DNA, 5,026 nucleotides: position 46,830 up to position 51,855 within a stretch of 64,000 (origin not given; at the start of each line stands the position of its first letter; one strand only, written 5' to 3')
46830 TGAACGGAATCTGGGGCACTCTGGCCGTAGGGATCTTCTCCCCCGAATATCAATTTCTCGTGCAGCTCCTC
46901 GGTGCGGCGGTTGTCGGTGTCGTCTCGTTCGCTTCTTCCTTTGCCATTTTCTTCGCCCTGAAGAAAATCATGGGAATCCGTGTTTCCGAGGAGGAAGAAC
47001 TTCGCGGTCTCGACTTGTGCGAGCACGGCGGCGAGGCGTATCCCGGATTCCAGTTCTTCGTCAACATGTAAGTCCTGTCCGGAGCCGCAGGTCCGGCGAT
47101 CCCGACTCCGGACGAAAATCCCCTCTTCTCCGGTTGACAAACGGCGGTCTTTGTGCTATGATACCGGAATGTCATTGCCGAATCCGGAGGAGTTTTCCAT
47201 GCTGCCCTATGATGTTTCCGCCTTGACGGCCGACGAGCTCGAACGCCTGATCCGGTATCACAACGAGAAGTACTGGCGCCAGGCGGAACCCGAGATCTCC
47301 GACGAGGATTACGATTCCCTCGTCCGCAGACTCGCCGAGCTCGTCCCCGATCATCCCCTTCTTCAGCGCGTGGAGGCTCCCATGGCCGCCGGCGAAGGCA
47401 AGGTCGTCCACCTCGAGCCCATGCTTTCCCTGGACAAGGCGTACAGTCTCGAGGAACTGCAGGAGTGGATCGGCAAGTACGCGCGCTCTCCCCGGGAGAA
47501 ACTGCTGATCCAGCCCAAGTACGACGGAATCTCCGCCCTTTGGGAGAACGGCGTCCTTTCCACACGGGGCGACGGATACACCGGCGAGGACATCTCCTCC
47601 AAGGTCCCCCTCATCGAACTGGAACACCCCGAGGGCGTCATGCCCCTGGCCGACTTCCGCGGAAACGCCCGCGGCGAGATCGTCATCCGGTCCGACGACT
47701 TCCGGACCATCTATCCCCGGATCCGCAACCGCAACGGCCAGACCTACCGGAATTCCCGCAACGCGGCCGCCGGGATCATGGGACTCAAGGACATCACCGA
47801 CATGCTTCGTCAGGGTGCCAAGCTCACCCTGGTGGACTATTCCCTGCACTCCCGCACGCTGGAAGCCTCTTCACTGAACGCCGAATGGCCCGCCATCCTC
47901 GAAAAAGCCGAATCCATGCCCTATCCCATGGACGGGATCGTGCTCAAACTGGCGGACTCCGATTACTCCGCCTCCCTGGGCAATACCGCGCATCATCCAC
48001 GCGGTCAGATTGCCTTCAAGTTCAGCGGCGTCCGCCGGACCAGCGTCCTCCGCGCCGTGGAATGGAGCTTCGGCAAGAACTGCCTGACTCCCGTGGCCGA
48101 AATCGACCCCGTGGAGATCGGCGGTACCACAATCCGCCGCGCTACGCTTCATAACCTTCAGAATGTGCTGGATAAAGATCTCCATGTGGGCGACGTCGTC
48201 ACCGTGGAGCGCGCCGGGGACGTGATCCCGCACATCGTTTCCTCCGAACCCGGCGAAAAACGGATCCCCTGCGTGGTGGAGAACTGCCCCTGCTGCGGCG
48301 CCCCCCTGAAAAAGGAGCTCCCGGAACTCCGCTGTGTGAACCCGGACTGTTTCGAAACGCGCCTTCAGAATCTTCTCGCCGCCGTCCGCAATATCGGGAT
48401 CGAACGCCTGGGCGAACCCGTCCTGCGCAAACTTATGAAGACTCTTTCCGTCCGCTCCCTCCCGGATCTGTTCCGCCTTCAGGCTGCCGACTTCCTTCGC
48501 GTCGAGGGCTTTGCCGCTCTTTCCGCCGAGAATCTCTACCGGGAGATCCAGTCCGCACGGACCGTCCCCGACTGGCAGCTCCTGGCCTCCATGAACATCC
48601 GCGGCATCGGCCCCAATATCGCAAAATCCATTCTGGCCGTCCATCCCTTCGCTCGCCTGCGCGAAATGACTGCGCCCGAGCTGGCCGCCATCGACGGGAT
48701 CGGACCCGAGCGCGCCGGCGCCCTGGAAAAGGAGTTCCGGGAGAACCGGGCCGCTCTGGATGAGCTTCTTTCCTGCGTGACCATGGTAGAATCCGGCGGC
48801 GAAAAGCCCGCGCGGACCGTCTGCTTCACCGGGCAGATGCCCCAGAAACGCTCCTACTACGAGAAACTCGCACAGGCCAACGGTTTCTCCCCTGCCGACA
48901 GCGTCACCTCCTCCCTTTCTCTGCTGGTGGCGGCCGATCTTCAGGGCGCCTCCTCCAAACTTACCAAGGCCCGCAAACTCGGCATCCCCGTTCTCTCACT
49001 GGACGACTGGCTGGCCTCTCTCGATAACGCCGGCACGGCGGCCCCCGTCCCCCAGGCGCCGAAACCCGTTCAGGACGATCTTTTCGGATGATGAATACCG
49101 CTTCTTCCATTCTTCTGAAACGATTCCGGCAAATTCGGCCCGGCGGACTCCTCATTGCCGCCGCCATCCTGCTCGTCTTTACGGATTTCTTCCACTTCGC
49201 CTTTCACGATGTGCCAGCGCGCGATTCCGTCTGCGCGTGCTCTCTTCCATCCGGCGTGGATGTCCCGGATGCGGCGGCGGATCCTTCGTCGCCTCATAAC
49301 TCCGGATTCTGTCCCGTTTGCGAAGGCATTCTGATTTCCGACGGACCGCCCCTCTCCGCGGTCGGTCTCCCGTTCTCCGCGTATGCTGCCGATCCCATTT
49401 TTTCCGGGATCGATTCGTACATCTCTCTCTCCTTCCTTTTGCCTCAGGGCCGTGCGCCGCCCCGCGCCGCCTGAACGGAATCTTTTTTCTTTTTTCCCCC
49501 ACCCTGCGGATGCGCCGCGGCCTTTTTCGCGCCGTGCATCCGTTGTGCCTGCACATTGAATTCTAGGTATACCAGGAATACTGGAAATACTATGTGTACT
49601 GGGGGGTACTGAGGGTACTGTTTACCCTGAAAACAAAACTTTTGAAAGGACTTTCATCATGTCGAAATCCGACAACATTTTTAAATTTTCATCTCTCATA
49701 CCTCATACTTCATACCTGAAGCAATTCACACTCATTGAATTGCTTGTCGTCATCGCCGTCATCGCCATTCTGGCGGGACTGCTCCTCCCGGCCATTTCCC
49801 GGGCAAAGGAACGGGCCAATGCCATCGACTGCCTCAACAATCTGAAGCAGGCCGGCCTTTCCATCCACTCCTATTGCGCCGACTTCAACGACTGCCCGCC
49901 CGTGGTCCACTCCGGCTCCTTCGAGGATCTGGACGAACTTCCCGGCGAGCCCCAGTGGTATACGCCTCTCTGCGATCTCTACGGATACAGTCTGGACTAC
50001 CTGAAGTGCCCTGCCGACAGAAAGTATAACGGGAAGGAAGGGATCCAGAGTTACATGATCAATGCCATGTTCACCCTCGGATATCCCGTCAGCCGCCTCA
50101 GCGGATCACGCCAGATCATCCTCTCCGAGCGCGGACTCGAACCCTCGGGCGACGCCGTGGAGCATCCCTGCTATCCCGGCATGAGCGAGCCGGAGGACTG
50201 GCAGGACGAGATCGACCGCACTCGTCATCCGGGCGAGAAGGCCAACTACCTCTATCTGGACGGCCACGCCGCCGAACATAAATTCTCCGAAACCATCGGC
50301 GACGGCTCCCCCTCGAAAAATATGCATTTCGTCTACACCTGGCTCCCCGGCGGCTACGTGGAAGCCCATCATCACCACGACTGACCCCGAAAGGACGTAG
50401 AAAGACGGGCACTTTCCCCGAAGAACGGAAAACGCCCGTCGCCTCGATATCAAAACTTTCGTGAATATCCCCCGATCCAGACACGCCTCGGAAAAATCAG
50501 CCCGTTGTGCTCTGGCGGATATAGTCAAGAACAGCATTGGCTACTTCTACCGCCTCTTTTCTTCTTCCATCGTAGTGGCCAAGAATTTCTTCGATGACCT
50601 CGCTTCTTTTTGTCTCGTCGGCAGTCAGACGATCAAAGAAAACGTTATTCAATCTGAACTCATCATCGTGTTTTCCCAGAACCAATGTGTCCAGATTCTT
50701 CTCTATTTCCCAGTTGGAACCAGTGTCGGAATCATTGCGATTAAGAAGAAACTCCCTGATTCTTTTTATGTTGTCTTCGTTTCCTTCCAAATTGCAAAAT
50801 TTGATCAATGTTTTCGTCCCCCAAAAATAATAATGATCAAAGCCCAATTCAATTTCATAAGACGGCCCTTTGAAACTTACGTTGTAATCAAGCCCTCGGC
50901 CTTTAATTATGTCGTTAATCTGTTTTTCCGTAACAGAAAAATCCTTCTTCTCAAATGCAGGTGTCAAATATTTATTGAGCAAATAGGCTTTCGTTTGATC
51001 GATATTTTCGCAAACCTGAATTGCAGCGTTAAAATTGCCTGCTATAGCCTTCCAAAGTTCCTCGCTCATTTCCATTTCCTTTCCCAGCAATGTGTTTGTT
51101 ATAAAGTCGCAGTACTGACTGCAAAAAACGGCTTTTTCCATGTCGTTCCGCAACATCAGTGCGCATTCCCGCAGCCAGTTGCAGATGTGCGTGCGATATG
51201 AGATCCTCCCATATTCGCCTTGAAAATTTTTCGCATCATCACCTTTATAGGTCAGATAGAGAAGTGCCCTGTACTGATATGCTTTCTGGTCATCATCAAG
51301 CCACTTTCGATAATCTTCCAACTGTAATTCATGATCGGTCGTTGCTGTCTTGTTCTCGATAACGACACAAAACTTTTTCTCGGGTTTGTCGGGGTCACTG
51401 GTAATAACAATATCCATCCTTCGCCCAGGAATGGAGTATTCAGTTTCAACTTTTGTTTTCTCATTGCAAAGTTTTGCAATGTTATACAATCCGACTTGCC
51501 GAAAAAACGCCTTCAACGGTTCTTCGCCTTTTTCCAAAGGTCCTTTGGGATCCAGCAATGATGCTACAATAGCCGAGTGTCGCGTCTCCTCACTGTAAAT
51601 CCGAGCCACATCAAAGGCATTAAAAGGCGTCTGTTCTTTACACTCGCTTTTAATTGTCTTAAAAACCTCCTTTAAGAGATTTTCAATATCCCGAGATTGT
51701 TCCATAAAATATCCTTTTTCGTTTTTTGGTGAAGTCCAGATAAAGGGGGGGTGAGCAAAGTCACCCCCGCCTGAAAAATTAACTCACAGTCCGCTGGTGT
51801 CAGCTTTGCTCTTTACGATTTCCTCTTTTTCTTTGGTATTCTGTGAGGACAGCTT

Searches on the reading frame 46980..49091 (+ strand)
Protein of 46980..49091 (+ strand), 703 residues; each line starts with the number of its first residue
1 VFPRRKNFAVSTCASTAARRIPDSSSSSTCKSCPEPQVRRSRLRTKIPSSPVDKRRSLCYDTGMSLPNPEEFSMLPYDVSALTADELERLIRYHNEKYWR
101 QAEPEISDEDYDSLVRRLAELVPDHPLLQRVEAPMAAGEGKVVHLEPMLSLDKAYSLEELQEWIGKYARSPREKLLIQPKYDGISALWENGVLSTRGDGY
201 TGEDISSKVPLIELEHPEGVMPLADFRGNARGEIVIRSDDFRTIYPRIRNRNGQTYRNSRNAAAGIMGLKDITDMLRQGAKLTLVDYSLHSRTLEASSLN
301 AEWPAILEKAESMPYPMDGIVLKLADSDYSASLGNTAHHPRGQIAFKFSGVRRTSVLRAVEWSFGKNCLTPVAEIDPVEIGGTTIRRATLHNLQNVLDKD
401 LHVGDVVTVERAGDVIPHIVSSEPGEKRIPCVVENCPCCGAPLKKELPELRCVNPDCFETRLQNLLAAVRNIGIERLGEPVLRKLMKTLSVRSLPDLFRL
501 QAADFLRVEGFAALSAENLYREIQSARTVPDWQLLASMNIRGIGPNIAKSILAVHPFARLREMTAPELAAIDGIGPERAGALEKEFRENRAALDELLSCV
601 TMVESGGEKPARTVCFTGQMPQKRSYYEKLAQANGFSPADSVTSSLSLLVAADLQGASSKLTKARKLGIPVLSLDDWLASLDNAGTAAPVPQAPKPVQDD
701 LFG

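Call 93: search_protein_families(library=pfam, proteins=[window:46980-49091:+], max_evalue=0.001)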
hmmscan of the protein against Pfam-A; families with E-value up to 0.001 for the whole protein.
window:46980-49091:+ (703 aa): 6 families
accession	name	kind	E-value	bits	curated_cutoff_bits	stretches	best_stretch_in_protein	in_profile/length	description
PF01653.23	DNA_ligase_aden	-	2.5e-32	112.8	27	2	141-291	6-163/253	NAD-dependent DNA ligase adenylation domain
PF03120.22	DNA_ligase_OB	-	3.4e-22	78.5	32.9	1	355-423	2-71/79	NAD-dependent DNA ligase OB-fold domain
PF14520.12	HHH_5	-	1.6e-08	35.4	27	1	539-587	6-56/57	Helix-hairpin-helix domain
PF00533.33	BRCT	-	2.9e-06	27.9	21.3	1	613-680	10-77/78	BRCA1 C Terminus (BRCT) domain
PF12826.13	HHH_2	-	4e-05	24.1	27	1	534-589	2-58/64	Helix-hairpin-helix motif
PF12738.14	PTCB-BRCT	-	0.00017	22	22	1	613-675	2-62/63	twin BRCT domain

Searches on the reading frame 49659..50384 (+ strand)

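Call 93: search_protein_families(library=pfam, proteins=[window:49659-50384:+], max_evalue=0.001)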
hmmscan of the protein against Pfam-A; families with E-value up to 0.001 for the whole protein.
window:49659-50384:+ (241 aa): 1 family
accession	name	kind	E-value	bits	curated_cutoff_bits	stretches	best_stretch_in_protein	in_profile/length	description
PF07596.16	SBP_bac_10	-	6.7e-05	23.5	23.3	1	48-82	2-36/268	Protein of unknown function (DUF1559)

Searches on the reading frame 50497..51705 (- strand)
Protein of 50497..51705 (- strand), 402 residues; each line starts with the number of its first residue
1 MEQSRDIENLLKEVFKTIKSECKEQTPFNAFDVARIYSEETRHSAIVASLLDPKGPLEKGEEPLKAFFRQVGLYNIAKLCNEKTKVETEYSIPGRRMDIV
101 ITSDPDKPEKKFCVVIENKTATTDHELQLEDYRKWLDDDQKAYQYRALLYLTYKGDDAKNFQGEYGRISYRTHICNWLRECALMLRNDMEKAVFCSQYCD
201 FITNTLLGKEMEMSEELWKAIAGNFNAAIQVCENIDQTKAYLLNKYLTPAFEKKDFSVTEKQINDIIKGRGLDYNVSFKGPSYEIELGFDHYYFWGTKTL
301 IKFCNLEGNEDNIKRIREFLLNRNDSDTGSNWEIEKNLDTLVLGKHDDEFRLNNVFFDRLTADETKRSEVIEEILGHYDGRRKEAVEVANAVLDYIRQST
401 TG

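Call 93: search_protein_families(library=pfam, proteins=[window:50497-51705:-], max_evalue=0.001)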
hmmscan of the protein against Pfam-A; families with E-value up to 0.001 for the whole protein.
window:50497-51705:- (402 aa): 1 family
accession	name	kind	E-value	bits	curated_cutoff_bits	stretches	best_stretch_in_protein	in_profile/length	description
PF14281.12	PDDEXK_4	-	6.3e-27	95.1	22.3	1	28-199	1-182/183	PD-(D/E)XK nuclease superfamily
